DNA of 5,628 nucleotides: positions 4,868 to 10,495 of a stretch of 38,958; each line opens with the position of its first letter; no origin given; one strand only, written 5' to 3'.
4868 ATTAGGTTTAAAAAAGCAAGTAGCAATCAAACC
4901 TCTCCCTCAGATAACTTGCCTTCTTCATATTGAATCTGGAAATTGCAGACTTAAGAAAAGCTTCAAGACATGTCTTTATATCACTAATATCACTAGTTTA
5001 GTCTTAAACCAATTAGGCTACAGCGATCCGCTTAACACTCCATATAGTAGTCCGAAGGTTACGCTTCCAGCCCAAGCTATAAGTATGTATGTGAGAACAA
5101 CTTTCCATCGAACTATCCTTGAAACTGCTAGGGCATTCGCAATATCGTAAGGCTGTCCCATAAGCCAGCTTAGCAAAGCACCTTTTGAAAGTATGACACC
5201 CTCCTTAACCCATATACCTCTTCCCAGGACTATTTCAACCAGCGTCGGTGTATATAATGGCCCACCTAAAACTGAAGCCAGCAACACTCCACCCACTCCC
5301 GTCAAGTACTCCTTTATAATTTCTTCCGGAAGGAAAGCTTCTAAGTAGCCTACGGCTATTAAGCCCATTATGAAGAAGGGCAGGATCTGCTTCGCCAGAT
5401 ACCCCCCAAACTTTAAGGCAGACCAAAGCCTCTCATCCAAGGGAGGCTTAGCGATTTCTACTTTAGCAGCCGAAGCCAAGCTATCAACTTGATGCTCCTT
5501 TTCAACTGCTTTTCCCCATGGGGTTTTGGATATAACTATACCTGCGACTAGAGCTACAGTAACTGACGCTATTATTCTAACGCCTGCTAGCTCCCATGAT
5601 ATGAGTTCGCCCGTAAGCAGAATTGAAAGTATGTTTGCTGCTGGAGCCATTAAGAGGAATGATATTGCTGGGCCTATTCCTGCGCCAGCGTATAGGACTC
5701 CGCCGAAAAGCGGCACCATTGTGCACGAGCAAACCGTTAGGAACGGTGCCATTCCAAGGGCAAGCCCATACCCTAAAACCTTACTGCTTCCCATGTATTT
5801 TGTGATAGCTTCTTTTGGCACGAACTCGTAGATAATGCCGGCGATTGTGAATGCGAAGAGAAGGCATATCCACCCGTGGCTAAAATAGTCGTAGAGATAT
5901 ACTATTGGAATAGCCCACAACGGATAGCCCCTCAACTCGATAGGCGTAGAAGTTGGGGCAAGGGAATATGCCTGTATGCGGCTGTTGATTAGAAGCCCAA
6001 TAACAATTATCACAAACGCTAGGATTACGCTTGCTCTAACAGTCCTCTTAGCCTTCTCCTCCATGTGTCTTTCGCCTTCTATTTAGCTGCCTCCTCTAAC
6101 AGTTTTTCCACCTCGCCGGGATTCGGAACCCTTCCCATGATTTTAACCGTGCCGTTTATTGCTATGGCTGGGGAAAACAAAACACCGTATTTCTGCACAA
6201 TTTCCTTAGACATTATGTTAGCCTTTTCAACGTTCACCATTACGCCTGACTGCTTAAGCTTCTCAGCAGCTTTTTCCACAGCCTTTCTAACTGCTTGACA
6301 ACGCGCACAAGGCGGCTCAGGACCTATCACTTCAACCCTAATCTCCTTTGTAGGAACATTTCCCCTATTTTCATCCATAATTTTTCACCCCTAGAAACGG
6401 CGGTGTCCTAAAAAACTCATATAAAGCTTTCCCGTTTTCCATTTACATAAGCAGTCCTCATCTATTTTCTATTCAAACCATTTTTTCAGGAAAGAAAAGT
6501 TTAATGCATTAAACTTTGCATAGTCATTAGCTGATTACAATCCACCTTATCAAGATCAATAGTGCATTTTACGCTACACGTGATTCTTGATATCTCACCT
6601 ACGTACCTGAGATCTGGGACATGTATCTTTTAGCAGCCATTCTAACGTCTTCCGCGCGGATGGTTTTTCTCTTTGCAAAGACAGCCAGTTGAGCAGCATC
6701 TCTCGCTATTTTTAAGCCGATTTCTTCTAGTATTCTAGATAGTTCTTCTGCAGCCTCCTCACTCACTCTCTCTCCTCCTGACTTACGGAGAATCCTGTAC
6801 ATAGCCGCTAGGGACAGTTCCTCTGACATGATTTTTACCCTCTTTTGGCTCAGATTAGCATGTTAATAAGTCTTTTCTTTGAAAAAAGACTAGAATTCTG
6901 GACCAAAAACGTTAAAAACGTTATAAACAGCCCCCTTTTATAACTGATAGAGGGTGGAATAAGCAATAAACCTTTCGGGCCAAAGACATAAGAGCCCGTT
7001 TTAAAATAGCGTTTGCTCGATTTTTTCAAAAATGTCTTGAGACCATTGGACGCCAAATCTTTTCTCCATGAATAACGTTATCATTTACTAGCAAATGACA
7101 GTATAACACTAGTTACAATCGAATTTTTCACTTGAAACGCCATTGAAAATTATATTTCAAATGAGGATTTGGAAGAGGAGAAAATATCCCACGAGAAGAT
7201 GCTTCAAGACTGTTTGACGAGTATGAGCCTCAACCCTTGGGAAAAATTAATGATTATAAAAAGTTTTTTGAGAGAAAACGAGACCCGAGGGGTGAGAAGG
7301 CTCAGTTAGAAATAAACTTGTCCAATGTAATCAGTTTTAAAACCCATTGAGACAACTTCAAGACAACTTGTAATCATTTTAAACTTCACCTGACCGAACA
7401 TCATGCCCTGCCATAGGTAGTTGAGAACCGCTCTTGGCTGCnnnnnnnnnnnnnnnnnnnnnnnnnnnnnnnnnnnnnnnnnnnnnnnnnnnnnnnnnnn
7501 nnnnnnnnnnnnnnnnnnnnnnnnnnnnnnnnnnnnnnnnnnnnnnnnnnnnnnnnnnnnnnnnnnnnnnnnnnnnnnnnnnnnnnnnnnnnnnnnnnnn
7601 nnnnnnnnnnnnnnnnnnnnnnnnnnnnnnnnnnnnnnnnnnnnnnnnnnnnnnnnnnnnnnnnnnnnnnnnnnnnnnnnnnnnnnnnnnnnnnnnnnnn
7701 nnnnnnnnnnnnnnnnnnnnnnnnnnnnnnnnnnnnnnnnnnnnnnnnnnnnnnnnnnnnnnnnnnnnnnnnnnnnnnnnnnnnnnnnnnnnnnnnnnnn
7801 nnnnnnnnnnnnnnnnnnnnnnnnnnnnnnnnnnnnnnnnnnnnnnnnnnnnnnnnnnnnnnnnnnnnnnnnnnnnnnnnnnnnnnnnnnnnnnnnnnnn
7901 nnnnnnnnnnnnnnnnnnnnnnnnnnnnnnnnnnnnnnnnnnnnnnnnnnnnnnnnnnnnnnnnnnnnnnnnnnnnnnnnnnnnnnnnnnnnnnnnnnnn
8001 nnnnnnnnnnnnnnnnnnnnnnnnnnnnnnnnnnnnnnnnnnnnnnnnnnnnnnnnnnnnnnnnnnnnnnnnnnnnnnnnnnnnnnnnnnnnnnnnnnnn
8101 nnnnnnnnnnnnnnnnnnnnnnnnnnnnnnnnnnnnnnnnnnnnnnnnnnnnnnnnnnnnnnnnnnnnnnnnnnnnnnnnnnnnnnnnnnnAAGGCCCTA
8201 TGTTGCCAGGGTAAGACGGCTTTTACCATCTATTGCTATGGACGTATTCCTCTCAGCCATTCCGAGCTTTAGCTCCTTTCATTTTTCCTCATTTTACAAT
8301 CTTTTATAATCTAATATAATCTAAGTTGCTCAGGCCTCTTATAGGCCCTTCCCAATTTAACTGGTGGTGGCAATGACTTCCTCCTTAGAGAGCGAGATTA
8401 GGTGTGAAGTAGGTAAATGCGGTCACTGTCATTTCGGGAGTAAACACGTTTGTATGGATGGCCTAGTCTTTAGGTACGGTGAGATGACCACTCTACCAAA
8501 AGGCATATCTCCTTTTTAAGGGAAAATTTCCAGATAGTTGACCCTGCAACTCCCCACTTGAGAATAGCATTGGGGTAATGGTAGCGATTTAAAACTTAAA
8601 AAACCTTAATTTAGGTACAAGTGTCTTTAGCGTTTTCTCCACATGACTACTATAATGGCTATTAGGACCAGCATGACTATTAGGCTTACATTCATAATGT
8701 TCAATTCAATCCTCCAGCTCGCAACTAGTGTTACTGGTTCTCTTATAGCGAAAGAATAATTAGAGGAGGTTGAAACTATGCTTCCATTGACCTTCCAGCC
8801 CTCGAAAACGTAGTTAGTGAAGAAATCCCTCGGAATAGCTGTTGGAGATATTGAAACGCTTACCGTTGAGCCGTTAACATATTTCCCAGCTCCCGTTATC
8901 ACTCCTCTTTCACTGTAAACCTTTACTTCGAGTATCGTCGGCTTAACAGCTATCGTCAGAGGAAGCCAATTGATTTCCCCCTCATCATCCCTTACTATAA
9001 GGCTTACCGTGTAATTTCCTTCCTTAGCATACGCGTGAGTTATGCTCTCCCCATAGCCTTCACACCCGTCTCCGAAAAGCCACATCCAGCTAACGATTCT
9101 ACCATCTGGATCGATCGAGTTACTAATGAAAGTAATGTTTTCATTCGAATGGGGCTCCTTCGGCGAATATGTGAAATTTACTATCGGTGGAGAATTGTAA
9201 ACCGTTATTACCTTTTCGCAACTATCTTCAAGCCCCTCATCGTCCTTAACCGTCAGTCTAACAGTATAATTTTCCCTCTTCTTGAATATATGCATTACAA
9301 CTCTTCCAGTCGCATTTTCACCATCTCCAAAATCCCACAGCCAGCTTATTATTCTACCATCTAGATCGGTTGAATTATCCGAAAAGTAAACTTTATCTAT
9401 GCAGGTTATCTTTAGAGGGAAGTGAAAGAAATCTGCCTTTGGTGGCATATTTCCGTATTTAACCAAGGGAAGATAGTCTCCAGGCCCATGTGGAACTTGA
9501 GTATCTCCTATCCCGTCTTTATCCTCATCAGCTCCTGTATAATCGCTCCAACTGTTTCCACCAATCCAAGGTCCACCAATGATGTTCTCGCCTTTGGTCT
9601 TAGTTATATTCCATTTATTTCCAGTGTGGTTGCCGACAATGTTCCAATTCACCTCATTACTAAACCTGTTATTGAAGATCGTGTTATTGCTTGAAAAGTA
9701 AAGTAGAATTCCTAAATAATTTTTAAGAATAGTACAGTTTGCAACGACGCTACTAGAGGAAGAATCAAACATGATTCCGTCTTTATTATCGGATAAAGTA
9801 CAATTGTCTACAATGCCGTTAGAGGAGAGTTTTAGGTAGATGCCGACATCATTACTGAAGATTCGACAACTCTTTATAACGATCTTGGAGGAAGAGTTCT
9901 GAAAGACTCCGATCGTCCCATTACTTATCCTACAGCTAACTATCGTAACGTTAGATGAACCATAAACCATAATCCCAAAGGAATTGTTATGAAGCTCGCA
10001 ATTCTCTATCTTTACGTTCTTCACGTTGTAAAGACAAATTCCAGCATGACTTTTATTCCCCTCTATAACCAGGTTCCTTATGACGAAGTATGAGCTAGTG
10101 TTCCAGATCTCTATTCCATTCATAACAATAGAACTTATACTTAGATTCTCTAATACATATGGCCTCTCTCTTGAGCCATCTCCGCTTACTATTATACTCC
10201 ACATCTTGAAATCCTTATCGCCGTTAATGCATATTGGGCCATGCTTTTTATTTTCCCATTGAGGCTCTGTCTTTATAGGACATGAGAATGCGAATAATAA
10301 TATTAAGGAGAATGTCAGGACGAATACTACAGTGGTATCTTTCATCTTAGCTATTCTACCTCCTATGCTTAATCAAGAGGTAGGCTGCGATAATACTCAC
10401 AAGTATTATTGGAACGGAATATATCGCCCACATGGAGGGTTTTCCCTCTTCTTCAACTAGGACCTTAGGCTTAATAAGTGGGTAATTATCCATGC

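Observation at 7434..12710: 785-bp inverted repeat arms bracketing a 3.7-kb surface-protein segment, with broken genes at both inner junctions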

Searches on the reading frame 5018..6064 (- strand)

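Call 6: search_protein_families(library=pfam, proteins=[window:5018-6064:-], max_evalue=0.1)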
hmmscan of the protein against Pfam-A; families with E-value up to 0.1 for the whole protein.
window:5018-6064:- (348 aa): 1 family
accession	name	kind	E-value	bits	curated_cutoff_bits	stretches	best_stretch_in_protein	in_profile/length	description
PF03773.19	ArsP_1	-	6.9e-40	137.5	32.3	1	63-342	15-293/294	Predicted permease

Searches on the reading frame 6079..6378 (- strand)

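Call 6: search_protein_families(library=pfam, proteins=[window:6079-6378:-], max_evalue=0.1)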
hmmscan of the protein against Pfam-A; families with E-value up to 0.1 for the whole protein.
window:6079-6378:- (99 aa): 5 families
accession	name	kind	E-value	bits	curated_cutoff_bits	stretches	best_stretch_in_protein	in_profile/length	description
PF13192.12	Thioredoxin_3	-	1.9e-16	60.3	24.8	1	14-95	2-76/76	Thioredoxin domain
PF10865.14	DUF2703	-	2.2e-06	28.2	23.6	1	23-77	14-70/120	Domain of unknown function (DUF2703)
PF00085.26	Thioredoxin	-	0.00065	20.1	23.5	1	24-89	30-93/103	Thioredoxin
PF04972.22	BON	-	0.033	14.9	27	0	73-95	28-50/69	BON domain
PF24308.1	DUF7487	-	0.091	13.1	27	0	10-66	26-82/220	Family of unknown function (DUF7487)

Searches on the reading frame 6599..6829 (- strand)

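Call 6: search_protein_families(library=pfam, proteins=[window:6599-6829:-], max_evalue=0.1)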
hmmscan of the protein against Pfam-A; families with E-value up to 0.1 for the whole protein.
window:6599-6829:- (76 aa): 10 families
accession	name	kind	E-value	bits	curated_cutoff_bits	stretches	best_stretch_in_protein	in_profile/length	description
PF00808.29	CBFD_NFYB_HMF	-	2.4e-12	47.4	21.4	1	4-65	2-64/65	Histone-like transcription factor (CBF/NF-Y) and archaeal histone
PF00125.30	Histone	-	2.7e-06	28.1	26.4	1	16-67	69-120/122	Core histone H2A/H2B/H3/H4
PF15511.12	CENP-T_C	-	0.00024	21.6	28.1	1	17-68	25-76/108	Centromere kinetochore component CENP-T histone fold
PF15630.12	CENP-S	-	0.0005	20.8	28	1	20-68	24-72/76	CENP-S protein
PF02969.23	TAF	-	0.00062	20.3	21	1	20-65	19-64/66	TATA box binding protein associated factor (TAF)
PF12990.12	DUF3874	-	0.0018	19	28.3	1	3-40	22-59/71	Domain of unknonw function from B. Theta Gene description (DUF3874)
PF02291.21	TFIID-31kDa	-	0.0031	18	29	1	9-70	10-71/122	Transcription initiation factor IID, 31kD subunit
PF07524.19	Bromo_TP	-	0.014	15.8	24.6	1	9-65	11-67/77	Bromodomain associated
PF23805.1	DUF7180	-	0.05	14.7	27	1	19-62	21-64/79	Family of unknown function (DUF7180)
PF24799.1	Paxt-1_C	-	0.098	12.6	27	1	4-72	100-168/191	Partner of xrn-2 protein 1-like, C-terminal domain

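Call 7: search_protein_families(library=ncbifam, proteins=[window:6599-6829:-], max_evalue=0.1)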
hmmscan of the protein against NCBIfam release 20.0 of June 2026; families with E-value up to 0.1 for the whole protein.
window:6599-6829:- (76 aa): 1 family
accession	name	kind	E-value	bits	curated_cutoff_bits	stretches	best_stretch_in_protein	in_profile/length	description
NF043032.1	archaea_histone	superfamily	3.3e-23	81.9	50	1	6-65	1-60/60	histone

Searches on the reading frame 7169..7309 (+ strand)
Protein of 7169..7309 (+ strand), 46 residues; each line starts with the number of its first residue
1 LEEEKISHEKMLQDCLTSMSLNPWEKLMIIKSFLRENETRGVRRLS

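Call 81: search_protein_families(library=pfam, proteins=[window:7169-7309:+], max_evalue=0.01)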
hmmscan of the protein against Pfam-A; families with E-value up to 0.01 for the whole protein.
window:7169-7309:+ (46 aa): 0 families

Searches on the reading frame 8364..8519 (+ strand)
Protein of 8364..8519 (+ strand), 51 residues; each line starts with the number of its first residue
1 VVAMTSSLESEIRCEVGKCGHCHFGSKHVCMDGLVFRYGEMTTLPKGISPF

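Call 6: search_protein_families(library=pfam, proteins=[window:8364-8519:+], max_evalue=0.1)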
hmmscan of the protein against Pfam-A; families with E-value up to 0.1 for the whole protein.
window:8364-8519:+ (51 aa): 2 families
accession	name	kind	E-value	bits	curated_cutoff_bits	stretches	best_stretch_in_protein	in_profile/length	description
PF10418.14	DHODB_Fe-S_bind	-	0.00019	21.6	23.9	1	9-41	1-40/41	Iron-sulfur cluster binding domain of dihydroorotate dehydrogenase B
PF19761.4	DUF6248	-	0.05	13.9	26.7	1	13-32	48-67/155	Family of unknown function (DUF6248)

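Call 7: search_protein_families(library=ncbifam, proteins=[window:8364-8519:+], max_evalue=0.1)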
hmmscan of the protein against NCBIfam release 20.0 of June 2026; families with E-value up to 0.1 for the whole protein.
window:8364-8519:+ (51 aa): 8 families
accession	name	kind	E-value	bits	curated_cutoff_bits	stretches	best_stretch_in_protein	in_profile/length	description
TIGR02911.1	sulfite_red_B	equivalog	1.1e-08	34.6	288.6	1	7-42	222-257/261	anaerobic sulfite reductase subunit AsrB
NF006220.0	PRK08345.1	subfamily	6.8e-08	32.1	395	1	7-42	249-288/294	cytochrome-c3 hydrogenase subunit gamma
NF040835.1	sulfhyd_HydG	equivalog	9.2e-07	28.4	650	1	6-45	245-288/292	NADPH-dependent hydrogenase/sulfhydrogenase 1 subunit gamma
NF040830.1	sulfhyd_ShyC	equivalog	1.3e-06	27.8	600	1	7-41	243-281/288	NAD(P)-dependent hydrogenase/sulfhydrogenase 2 subunit gamma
NF000796.0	PRK00054.1-1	equivalog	1.5e-05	24.4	224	1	4-42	196-236/254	dihydroorotate dehydrogenase electron transfer subunit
NF000798.0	PRK00054.1-3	equivalog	0.0045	16.7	219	1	2-38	199-239/244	dihydroorotate dehydrogenase electron transfer subunit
TIGR00692.1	tdh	equivalog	0.082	11.9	458.35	1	6-35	83-110/340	L-threonine 3-dehydrogenase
NF000799.0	PRK00054.1-4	equivalog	0.098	11.7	314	0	7-41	214-256/258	dihydroorotate dehydrogenase electron transfer subunit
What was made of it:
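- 8364..8519 (+): Stranded C-terminal remnant of an AsrB/HydG-type 2Fe-2S oxidoreductase subunit. TIGR02911 positions 222-257 of 261, E 1e-8; PF10418, E 2e-4 (calls 6, 7).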

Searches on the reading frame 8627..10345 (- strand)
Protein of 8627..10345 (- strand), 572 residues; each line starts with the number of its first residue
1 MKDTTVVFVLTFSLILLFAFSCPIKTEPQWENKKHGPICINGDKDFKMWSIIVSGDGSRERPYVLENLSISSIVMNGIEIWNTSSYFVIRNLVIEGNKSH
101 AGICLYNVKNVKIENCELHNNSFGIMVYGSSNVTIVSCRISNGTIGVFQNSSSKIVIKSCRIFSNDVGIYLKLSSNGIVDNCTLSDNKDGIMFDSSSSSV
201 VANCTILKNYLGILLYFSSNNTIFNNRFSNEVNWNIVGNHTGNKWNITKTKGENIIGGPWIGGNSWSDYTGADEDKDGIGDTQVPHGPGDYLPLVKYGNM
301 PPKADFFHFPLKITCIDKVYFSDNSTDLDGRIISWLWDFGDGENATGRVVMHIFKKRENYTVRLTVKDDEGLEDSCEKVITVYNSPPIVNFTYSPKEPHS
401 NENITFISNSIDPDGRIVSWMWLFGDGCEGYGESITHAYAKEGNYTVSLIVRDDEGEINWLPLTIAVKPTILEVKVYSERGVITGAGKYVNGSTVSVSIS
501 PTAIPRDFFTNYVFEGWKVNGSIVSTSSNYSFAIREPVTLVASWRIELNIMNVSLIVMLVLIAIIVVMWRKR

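Call 6: search_protein_families(library=pfam, proteins=[window:8627-10345:-], max_evalue=0.1)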
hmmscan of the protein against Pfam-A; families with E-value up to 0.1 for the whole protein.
window:8627-10345:- (572 aa): 11 families
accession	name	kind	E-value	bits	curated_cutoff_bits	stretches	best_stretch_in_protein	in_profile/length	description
PF13229.12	Beta_helix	-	3.3e-39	134.5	25.9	2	101-232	1-138/158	Right handed beta helix region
PF05048.19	NosD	-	2.1e-38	132.3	23.6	1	74-271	15-212/212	Periplasmic copper-binding protein (NosD)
PF18911.6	PKD_4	-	2.8e-37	127.1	27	2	299-379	1-80/85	PKD domain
PF00801.26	PKD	-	5.3e-28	97.3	23.5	2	319-374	17-73/80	PKD domain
PF18998.6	Flg_new_2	-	1.5e-07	31.7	23.6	1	478-545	7-70/73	Divergent InlB B-repeat domain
PF12708.12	Pect-lyase_RHGA_epim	-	3.8e-07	30.6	27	2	75-169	116-212/213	Rhamnogalacturonase A/epimerase, pectate lyase-like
PF22352.2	K319L-like_PKD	-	6.8e-05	23.2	27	1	319-382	14-84/84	K319L-like, PKD domain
PF08353.15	MurT_C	-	0.0013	19.1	25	0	321-368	26-75/110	MurT ligase C-terminal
PF12541.14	DUF3737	-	0.0096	15.6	23.9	1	71-197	117-232/275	Protein of unknown function (DUF3737)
PF01696.23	Adeno_E1B_55K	-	0.019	14.1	24.5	1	116-229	107-219/387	Adenovirus EB1 55K protein / large t-antigen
PF16820.11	PKD_3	-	0.045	14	26.3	0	517-535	37-55/68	PKD-like domain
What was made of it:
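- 8627..10345 (-): Intact beta-helix/PKD surface-protein gene (572 aa, with N-terminal signal and C-terminal TM anchor). PF13229 E 3e-39, PF05048 E 2e-38, PF18911 E 3e-37 (call 6).
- Checked: Two beta-helix/NosD/PKD surface-protein genes: 8627..10345, 572 aa, PF13229 E 3e-39; and 10356..10970, 204 aa, PF05048 E 2e-20 (call 6).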

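Call 7: search_protein_families(library=ncbifam, proteins=[window:8627-10345:-], max_evalue=0.1)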
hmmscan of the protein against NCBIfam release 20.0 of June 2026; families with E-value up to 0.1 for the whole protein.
window:8627-10345:- (572 aa): 7 families
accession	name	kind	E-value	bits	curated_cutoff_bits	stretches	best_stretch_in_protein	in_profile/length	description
TIGR03804.1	para_beta_helix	repeat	1.2e-20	72.9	19.45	3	190-230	1-41/44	parallel beta-helix repeat protein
TIGR04247.1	NosD_copper_fam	subfamily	7.1e-18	64.3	300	1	76-292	128-332/377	nitrous oxide reductase family maturation protein NosD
TIGR00864.1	PCC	subfamily_domain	1.1e-08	32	1861.4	2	329-371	1422-1464/2700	polycystin cation channel protein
TIGR03805.1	beta_helix_1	subfamily_domain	1.4e-07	30.9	141.5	2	141-224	104-188/314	parallel beta-helix domain-containing protein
NF058578.1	CPR_pilus_PamR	equivalog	0.0053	15.6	300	0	434-464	205-235/297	pilus system RbmA-like protein PamR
NF051861.1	PolglcturonPglBAgro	equivalog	0.025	13.3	600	0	107-175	132-206/437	polygalacturonase PglB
NF038112.1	myxo_dep_M36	subfamily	0.046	10.8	1500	1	354-427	1348-1421/1604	myxosortase-dependent M36 family metallopeptidase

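Call 82: find_encoding_contigs(protein=window:8627-10345:-, flank=10000, max_places=8)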
Protein window:8627-10345:- (572 aa): no gene with exactly this product is on record in the collection.
